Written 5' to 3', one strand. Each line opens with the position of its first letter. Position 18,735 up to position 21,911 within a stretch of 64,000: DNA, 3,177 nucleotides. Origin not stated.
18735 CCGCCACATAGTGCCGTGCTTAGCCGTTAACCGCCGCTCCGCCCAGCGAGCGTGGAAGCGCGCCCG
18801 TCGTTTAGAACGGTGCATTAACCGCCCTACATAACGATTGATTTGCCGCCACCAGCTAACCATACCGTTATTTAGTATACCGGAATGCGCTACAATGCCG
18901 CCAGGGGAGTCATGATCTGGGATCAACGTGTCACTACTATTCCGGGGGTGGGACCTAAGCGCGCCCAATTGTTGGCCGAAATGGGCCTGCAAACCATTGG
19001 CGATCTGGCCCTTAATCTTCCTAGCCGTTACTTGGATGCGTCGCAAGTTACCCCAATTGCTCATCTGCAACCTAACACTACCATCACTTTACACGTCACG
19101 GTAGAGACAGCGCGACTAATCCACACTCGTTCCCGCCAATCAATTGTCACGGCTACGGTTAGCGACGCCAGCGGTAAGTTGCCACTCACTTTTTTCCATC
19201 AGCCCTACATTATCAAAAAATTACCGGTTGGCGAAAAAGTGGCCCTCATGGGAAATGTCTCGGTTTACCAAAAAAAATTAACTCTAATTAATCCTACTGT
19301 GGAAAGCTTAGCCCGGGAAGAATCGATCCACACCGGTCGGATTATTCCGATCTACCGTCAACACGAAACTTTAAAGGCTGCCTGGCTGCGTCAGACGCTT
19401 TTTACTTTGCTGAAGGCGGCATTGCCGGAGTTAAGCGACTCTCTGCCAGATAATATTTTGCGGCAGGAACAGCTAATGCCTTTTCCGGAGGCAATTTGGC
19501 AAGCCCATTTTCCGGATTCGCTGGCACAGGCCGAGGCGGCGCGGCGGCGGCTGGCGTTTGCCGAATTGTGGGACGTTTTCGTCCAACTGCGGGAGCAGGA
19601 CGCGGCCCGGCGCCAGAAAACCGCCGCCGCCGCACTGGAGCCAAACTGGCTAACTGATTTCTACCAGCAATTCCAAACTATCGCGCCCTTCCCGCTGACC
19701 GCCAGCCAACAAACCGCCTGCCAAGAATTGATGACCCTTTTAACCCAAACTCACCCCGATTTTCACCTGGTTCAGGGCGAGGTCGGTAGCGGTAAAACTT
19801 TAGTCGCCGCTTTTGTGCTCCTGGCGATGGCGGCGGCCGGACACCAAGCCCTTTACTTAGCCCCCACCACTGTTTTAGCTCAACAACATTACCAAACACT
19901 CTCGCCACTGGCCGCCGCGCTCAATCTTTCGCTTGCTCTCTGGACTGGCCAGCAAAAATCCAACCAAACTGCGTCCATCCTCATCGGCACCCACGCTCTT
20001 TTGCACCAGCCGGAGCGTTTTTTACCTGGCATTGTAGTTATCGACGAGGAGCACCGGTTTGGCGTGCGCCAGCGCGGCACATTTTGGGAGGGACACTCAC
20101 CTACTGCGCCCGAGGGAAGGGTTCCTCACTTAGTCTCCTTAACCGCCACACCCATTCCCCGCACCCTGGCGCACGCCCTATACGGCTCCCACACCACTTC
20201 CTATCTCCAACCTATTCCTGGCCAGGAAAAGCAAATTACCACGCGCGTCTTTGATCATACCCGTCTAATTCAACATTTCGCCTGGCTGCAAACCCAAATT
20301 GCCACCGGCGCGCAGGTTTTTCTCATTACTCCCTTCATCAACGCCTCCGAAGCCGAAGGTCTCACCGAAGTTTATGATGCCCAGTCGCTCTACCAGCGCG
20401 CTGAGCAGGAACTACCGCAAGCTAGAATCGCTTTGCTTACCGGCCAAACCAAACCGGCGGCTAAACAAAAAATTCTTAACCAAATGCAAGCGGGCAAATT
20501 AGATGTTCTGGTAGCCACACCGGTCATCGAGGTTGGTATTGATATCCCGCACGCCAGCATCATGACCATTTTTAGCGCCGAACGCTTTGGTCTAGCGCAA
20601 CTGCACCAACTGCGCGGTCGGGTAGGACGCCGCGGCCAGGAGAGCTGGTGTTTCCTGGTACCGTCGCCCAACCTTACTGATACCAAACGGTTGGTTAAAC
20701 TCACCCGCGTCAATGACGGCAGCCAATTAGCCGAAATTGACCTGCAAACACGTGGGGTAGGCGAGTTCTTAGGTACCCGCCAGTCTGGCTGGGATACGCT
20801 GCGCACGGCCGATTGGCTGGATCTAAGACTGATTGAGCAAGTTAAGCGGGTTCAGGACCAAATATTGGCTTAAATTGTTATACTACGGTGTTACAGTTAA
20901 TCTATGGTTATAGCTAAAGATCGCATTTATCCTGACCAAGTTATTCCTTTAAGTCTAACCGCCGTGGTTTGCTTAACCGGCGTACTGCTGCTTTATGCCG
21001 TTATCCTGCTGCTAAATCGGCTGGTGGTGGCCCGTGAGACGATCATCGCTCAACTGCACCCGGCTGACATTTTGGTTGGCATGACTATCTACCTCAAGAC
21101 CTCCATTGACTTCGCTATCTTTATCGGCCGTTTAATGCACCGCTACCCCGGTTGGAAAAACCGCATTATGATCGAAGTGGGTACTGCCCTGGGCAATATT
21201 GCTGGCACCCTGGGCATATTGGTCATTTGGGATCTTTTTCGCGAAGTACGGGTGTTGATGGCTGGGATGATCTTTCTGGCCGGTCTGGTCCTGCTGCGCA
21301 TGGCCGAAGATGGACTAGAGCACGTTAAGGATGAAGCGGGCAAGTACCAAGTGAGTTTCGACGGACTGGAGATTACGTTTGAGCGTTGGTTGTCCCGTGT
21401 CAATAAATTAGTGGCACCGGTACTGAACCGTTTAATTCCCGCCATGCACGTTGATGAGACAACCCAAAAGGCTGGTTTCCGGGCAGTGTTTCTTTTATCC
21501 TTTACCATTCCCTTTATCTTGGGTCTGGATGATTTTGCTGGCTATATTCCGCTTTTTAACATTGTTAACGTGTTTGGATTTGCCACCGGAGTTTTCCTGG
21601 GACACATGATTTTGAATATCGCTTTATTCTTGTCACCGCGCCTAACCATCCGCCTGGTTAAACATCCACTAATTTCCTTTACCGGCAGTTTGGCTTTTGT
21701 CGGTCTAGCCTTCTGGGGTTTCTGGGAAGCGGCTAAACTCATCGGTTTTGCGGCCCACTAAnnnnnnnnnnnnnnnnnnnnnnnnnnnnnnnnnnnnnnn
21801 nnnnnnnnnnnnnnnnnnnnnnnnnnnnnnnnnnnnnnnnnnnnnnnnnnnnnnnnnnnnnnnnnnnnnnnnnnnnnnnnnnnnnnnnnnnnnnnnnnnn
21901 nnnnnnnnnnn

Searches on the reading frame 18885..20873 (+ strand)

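Call 57: search_protein_families(library=pfam, proteins=[window:18885-20873:+], max_evalue=0.0001)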
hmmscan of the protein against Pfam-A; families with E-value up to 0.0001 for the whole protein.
window:18885-20873:+ (662 aa): 8 families
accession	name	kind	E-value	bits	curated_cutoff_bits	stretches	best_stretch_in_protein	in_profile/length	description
PF00270.35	DEAD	-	3.4e-20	72.9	26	1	275-428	4-164/167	DEAD/DEAH box helicase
PF17191.10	RecG_wedge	-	8.3e-20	71.4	23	1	20-171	6-154/162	RecG wedge domain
PF00271.37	Helicase_C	-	1.3e-16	61.2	23.5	1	473-584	13-110/110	Helicase conserved C-terminal domain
PF04851.21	ResIII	-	1.1e-11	45.4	22.5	1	270-423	3-162/164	Type III restriction enzyme, res subunit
PF01336.31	tRNA_anti-codon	-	1.6e-07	31.6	27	1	71-141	5-74/75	OB-fold nucleic acid binding domain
PF22527.2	DEXQc_Suv3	-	4.5e-06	26.7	27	1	293-401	15-114/154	DEXQ-box helicase domain of Suv3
PF22590.2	Cas3-like_C_2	-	5e-06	27.2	27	1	495-583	11-104/106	CRISPR-associated nuclease/helicase Cas3, C-terminal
PF13604.12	AAA_30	-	2.1e-05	24.8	27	1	271-392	2-100/191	AAA domain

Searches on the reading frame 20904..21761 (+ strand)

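Call 57: search_protein_families(library=pfam, proteins=[window:20904-21761:+], max_evalue=0.0001)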
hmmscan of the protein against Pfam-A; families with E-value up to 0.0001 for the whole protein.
window:20904-21761:+ (285 aa): 0 families

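Call 88: search_protein_families(library=pfam, proteins=[window:20904-21761:+], max_evalue=0.05)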
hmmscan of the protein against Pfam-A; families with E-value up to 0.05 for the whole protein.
window:20904-21761:+ (285 aa): 1 family
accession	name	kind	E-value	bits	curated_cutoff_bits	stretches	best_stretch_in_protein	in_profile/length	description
PF20382.3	DUF6677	-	0.043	14.8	24.3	0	22-112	25-108/116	Family of unknown function (DUF6677)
